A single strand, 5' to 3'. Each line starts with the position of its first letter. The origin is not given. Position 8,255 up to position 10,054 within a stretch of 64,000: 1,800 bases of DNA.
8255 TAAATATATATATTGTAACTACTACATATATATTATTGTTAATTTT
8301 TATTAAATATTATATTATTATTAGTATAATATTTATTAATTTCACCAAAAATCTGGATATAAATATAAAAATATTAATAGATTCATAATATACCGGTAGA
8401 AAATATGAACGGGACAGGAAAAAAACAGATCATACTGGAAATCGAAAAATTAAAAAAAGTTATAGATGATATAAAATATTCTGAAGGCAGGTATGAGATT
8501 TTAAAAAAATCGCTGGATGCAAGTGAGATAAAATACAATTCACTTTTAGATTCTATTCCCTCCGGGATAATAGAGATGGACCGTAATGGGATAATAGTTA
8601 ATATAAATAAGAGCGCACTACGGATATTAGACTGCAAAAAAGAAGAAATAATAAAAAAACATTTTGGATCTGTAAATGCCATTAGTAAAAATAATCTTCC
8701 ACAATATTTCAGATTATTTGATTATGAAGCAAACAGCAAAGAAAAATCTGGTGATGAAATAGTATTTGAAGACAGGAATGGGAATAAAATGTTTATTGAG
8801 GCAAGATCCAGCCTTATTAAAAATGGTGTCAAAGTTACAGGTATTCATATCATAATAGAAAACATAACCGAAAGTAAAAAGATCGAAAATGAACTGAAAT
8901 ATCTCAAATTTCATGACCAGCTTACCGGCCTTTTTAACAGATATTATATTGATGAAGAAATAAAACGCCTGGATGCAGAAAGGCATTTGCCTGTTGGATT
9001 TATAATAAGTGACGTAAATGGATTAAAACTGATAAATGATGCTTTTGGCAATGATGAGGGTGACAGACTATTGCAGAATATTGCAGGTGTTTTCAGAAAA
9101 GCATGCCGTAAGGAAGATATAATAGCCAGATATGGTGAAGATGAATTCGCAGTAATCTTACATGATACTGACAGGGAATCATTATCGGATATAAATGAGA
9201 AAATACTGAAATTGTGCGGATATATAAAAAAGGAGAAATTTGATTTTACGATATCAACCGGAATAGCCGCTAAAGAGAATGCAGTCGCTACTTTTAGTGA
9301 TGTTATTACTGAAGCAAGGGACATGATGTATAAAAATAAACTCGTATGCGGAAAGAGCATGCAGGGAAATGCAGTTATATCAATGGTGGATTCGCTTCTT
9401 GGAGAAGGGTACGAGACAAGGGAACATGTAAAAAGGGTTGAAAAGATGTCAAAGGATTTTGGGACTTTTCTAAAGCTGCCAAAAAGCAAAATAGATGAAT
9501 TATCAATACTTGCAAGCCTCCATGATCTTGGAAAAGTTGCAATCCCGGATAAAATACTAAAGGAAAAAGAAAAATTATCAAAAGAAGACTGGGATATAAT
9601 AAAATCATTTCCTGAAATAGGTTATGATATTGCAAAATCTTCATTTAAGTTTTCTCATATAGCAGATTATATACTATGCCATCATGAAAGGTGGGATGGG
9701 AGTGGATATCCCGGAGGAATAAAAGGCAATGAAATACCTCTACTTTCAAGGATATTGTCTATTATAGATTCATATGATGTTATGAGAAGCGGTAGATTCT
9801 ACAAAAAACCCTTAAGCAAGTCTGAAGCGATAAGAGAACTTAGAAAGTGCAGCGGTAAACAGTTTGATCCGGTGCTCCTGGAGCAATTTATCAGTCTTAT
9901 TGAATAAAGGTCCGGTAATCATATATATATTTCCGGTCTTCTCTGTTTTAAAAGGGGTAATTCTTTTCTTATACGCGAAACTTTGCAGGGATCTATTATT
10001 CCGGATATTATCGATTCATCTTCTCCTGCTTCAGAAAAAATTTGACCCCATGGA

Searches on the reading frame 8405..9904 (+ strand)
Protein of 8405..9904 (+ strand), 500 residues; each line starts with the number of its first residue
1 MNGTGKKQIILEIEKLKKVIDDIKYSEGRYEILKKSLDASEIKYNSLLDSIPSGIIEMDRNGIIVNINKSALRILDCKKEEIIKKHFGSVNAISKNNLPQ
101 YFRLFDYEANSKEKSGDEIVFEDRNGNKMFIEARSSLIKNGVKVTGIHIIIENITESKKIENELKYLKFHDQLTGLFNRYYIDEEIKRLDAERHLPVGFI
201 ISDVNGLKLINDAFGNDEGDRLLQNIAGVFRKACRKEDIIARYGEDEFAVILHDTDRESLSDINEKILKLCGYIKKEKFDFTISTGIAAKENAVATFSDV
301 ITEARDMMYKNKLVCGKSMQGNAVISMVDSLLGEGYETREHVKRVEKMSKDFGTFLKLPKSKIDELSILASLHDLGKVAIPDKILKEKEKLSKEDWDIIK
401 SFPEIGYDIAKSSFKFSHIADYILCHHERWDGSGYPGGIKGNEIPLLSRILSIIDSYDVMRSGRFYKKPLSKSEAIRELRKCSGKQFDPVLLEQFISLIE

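Call 18: find_encoding_contigs(protein=window:8405-9904:+, flank=10000, max_places=1)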
Protein window:8405-9904:+ (500 aa): 5 contigs read that carry it; 1 place shown.
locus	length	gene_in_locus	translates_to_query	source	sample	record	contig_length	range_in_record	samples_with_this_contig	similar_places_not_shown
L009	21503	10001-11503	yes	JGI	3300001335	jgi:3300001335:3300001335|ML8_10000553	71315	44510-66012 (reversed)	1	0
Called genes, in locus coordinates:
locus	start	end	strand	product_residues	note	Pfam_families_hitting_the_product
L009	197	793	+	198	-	PF02742:Fe_dep_repr_C, PF04023:FeoA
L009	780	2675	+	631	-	PF00009:GTP_EFTU (faint), PF01926:MMR_HSR1, PF02421:FeoB_N, PF04548:AIG1 (weak), PF17910:FeoB_Cyto (weak), PF07670:Gate, PF07664:FeoB_C, PF07670:Gate, +1 more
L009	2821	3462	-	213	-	PF07796:DUF1638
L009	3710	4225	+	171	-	PF00857:Isochorismatase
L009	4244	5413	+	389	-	PF02749:QRPTase_N, PF01729:QRPTase_C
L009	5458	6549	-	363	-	PF00005:ABC_tran, PF17912:OB_MalK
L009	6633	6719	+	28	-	-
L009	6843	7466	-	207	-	-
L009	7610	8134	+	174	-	PF18955:DUF5698, PF10035:DUF2179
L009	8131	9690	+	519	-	PF08903:DUF1846, PF20921:DUF1846_C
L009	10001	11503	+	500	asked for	PF00989:PAS (weak), PF13188:PAS_8 (faint), PF13426:PAS_9, PF00990:GGDEF, PF13487:HD_5, PF01966:HD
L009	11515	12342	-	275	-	PF00795:CN_hydrolase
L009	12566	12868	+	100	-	PF00462:Glutaredoxin, PF13417:GST_N_3 (weak), PF13409:GST_N_2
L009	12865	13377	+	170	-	PF02943:FeThRed_B, PF23458:DUF7130 (weak), PF21349:RUBY_RBDX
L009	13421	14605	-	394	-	PF00817:IMS, PF21999:IMS_HHH_1 (weak), PF11799:IMS_C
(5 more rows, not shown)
